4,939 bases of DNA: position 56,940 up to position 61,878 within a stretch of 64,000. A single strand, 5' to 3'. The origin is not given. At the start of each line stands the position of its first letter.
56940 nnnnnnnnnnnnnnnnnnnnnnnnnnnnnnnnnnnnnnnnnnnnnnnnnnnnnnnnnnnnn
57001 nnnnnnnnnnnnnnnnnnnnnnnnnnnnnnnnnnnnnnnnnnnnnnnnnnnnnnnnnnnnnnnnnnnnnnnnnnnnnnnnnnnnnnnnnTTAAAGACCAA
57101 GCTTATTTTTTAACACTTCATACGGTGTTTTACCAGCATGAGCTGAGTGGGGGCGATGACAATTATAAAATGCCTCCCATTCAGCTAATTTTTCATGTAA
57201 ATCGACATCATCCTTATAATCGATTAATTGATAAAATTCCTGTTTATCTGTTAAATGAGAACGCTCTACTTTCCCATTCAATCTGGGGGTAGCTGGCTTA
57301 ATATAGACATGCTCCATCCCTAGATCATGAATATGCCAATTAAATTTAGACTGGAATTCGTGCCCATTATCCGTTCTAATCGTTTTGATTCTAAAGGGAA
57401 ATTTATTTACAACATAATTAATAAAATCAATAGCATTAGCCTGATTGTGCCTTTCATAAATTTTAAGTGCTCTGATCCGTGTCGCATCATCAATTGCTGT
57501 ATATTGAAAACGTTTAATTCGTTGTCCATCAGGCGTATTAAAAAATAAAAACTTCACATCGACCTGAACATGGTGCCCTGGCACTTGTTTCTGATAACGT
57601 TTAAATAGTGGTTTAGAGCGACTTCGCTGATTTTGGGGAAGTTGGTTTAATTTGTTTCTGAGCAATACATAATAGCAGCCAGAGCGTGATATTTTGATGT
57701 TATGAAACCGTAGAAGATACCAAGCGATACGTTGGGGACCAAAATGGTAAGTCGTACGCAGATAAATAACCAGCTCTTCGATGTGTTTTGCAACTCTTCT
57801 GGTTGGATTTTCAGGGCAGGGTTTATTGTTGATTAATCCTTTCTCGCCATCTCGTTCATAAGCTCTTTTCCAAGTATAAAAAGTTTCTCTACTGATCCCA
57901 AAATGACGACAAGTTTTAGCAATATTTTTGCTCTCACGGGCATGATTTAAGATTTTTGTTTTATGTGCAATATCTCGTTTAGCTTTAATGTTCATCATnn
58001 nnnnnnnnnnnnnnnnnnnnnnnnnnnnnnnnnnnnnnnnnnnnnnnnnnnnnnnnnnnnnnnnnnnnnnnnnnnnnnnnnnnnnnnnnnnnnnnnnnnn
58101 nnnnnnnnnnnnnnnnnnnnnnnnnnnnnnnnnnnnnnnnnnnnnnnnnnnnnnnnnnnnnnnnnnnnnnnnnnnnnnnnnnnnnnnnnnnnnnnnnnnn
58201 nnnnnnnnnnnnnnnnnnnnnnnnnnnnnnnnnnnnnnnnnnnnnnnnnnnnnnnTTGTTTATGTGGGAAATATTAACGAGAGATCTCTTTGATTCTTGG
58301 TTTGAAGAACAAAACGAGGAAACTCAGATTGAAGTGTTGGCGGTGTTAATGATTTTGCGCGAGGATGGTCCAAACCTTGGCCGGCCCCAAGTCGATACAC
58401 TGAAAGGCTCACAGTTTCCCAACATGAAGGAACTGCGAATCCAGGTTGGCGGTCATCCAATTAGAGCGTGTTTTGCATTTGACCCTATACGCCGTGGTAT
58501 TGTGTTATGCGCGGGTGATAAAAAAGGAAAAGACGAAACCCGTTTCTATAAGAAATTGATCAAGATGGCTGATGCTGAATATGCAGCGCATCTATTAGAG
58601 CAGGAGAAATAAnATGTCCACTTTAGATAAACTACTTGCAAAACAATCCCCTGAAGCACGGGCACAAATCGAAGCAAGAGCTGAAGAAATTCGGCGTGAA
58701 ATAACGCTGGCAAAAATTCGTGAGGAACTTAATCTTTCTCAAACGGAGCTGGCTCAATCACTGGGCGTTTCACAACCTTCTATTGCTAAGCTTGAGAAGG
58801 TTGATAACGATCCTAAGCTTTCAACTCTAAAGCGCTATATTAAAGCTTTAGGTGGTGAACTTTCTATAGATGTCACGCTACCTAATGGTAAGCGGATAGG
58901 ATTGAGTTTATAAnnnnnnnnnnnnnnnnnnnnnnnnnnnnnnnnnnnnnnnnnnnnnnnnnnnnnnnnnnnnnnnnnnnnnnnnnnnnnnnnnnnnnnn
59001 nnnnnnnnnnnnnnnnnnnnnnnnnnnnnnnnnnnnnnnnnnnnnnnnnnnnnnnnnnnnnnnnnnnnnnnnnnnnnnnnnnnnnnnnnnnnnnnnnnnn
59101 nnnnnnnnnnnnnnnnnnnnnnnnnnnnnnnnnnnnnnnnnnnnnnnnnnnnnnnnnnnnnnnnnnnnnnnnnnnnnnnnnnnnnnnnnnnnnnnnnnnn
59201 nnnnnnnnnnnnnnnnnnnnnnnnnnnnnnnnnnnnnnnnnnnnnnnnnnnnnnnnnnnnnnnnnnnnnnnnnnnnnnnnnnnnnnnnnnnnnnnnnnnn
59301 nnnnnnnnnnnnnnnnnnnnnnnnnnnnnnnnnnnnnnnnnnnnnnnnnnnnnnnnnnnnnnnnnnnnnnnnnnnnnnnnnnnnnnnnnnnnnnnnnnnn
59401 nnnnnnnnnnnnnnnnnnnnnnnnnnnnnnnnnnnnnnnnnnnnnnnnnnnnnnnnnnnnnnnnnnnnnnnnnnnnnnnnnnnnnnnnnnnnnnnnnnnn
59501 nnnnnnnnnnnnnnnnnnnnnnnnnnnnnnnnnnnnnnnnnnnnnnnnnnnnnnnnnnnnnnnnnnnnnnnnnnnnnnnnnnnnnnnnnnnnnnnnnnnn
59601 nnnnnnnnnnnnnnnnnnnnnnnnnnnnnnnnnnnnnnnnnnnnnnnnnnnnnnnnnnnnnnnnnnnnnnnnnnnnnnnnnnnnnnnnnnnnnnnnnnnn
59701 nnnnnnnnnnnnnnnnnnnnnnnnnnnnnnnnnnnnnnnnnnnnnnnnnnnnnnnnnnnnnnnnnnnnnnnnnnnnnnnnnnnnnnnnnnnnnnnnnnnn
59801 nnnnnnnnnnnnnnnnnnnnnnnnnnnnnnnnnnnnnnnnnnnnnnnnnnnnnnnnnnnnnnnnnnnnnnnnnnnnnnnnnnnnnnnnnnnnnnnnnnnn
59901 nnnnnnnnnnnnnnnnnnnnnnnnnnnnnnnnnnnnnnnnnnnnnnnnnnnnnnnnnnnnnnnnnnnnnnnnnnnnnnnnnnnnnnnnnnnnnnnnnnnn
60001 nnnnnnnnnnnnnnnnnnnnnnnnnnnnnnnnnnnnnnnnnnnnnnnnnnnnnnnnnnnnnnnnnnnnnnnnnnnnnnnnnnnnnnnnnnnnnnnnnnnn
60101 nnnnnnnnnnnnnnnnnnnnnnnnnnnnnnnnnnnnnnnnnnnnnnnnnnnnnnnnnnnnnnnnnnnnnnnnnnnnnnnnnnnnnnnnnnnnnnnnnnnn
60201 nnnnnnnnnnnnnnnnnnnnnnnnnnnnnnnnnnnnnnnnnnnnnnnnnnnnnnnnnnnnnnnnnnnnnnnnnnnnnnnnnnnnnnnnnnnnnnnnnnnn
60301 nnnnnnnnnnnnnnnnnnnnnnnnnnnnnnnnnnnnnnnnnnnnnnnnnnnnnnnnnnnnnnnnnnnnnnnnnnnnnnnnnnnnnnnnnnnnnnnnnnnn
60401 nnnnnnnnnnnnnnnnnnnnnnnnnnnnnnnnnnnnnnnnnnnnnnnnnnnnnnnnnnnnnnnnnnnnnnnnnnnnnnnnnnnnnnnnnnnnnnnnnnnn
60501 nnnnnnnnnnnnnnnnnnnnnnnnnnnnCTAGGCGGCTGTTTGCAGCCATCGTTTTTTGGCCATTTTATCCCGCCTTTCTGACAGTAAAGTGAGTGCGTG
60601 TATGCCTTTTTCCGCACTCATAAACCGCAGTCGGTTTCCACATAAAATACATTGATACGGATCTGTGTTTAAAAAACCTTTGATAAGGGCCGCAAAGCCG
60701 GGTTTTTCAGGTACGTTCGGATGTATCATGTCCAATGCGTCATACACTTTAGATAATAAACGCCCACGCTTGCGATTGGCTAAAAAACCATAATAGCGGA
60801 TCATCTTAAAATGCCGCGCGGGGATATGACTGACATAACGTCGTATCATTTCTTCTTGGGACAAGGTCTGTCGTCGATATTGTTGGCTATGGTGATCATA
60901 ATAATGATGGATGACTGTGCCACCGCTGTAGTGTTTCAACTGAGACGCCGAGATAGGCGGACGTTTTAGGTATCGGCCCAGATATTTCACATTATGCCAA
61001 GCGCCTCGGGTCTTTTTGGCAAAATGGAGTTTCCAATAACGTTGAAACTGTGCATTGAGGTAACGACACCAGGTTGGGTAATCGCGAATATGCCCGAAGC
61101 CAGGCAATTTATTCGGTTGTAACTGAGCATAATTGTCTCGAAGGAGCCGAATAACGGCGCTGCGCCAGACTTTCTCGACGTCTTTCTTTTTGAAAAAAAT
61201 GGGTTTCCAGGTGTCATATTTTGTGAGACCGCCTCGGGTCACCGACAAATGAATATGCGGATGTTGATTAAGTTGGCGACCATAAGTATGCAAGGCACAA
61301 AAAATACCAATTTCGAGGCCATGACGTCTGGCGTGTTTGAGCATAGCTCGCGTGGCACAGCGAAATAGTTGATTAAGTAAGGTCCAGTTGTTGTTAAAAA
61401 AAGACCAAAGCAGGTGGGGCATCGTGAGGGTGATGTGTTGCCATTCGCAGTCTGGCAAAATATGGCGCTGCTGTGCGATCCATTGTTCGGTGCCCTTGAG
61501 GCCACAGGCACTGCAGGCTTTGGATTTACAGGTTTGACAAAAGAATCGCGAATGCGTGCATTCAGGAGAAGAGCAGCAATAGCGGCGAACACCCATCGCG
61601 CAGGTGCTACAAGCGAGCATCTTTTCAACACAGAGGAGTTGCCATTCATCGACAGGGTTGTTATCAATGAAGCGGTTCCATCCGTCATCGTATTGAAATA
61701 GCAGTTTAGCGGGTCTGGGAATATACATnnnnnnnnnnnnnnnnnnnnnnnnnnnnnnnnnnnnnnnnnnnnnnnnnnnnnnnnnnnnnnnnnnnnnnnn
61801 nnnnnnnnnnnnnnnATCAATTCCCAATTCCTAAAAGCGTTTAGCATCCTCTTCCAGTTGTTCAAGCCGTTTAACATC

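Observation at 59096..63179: Disrupted Ppl-like anti-phage gene: PHP phosphoesterase fused to a Rad50/SMC-like ABC ATPase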

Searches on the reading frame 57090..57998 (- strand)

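Call 7: search_protein_families(library=pfam, proteins=[window:57090-57998:-], max_evalue=0.01)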
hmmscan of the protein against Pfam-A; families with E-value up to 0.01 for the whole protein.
window:57090-57998:- (302 aa): 9 families
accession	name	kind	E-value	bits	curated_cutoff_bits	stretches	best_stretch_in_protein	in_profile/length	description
PF13683.12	rve_3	-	2.5e-14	53.2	26.5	1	227-292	2-67/67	Integrase core domain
PF13518.12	HTH_28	-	1.5e-11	44.6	25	1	12-58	1-47/52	Helix-turn-helix domain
PF13551.12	HTH_29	-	1.1e-08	35.5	28.1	1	14-69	3-58/64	Winged helix-turn helix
PF13565.12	HTH_32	-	3.7e-08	34.3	33.7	1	39-112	1-73/73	Homeodomain-like domain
PF00665.32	rve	-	7.7e-08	33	32.6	1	140-238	4-102/102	Integrase core domain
PF13384.12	HTH_23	-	3.4e-07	30.3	24.6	1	13-55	7-49/50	Homeodomain-like domain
PF01527.26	HTH_Tnp_1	-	2e-05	25.2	24.1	1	13-53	12-52/75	Transposase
PF13610.12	DDE_Tnp_IS240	-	0.0022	18.5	27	1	162-280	17-135/139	DDE domain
PF06627.17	DUF1153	-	0.0071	16.9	23.5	0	27-55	50-78/87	Protein of unknown function (DUF1153)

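Call 8: search_protein_families(library=ncbifam, proteins=[window:57090-57998:-], max_evalue=0.01)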
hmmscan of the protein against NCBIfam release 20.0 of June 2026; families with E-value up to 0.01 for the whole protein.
window:57090-57998:- (302 aa): 10 families
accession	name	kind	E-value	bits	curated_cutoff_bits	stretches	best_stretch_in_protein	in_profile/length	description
NF033577.2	transpos_IS481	equivalog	2.6e-74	250.3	224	1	13-295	2-283/284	IS481 family transposase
NF033516.0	transpos_IS3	equivalog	2e-23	83.2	160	1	13-295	90-368/369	IS3 family transposase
NF033594.2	transpos_ISNCY_2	equivalog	5.8e-11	42.2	250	1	21-249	8-244/368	ISNCY family transposase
NF033545.0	transpos_IS630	equivalog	1.1e-10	41.5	100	1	14-134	3-128/299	IS630 family transposase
NF033546.1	transpos_IS21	equivalog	6.3e-08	32.5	160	1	209-296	195-282/294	IS21 family transposase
NF033587.1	transpos_IS6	equivalog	3.4e-05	23.7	125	1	162-281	83-201/202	IS6 family transposase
NF049902.1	FTL_1293_fam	exception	0.00011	22.4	170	1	2-49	1-48/150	FTL_1293 family small RNA FtrC-regulated protein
NF033563.0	transpos_IS30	equivalog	0.00018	21.3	80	1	166-247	151-232/267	IS30 family transposase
NF006918.0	PRK09409.1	subfamily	0.0058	16.2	597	1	206-299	194-288/301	IS2 transposase TnpB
NF051866.1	CtrAInhibSciP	equivalog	0.0083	16.3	100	0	27-55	53-81/90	CtrA inhibitor SciP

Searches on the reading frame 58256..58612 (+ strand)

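Call 7: search_protein_families(library=pfam, proteins=[window:58256-58612:+], max_evalue=0.01)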
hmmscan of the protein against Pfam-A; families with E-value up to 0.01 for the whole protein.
window:58256-58612:+ (118 aa): 1 family
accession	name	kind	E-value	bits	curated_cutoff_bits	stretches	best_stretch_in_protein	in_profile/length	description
PF05973.20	Gp49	-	1.5e-18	67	23.9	1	15-109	2-89/90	Phage derived protein Gp49-like (DUF891)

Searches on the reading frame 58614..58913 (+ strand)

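Call 7: search_protein_families(library=pfam, proteins=[window:58614-58913:+], max_evalue=0.01)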
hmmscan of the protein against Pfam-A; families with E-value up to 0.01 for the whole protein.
window:58614-58913:+ (99 aa): 10 families
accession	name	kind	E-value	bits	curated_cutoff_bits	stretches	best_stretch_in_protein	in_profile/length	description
PF01381.28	HTH_3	-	3.6e-13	49.8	23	1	32-83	1-52/55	Helix-turn-helix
PF13560.12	HTH_31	-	2e-07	31.6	27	1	31-80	5-55/64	Helix-turn-helix domain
PF13744.12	HTH_37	-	2.6e-07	30.8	27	1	14-87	8-79/80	Helix-turn-helix domain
PF12844.13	HTH_19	-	4.6e-06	26.9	30.2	1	32-80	4-52/64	Helix-turn-helix domain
PF13413.12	HTH_25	-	0.00023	21.3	24.6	1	31-86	1-58/62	Helix-turn-helix domain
PF13443.12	HTH_26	-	0.00045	20.8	22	1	32-80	2-51/63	Cro/C1-type HTH DNA-binding domain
PF21716.3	dnstrm_HI1420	-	0.0012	19.1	27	1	44-85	47-88/90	Probable addiction module antidote protein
PF14182.11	YgaB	-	0.0015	19.4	27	1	1-49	10-59/77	YgaB-like protein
PF20432.4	Xre-like-HTH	-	0.0046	17.7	25.8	0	32-62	15-43/63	Antitoxin Xre-like helix-turn-helix domain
PF17762.8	HTH_ParB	-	0.0064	17.1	22.6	1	32-59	12-39/102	ParB HTH domain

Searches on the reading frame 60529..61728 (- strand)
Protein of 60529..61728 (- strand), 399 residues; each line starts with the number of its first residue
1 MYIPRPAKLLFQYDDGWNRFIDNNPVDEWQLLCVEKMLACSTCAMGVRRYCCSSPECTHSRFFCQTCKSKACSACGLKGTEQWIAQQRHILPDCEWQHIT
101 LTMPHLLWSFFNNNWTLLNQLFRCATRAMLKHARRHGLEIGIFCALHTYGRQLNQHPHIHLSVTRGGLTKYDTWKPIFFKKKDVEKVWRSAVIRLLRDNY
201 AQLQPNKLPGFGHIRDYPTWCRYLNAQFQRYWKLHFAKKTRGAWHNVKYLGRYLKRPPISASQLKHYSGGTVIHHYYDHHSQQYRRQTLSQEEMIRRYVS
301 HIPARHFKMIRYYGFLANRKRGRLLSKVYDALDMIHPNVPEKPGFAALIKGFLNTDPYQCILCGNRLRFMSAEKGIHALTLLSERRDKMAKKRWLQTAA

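Call 7: search_protein_families(library=pfam, proteins=[window:60529-61728:-], max_evalue=0.01)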
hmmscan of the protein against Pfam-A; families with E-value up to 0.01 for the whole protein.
window:60529-61728:- (399 aa): 2 families
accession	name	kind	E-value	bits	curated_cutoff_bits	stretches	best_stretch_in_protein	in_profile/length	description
PF04986.18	Y2_Tnp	-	2.1e-44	152.2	20.9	1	141-320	1-180/183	Putative transposase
PF14319.11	Zn_Tnp_IS91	-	2.7e-15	56.6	26.3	1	15-103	4-90/90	Transposase zinc-binding domain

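Call 8: search_protein_families(library=ncbifam, proteins=[window:60529-61728:-], max_evalue=0.01)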
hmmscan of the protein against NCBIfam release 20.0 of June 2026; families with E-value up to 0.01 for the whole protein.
window:60529-61728:- (399 aa): 1 family
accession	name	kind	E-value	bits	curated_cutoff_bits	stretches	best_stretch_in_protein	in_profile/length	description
NF033538.2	transpos_IS91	equivalog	4.5e-90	302.2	125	1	15-365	8-355/356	IS91 family transposase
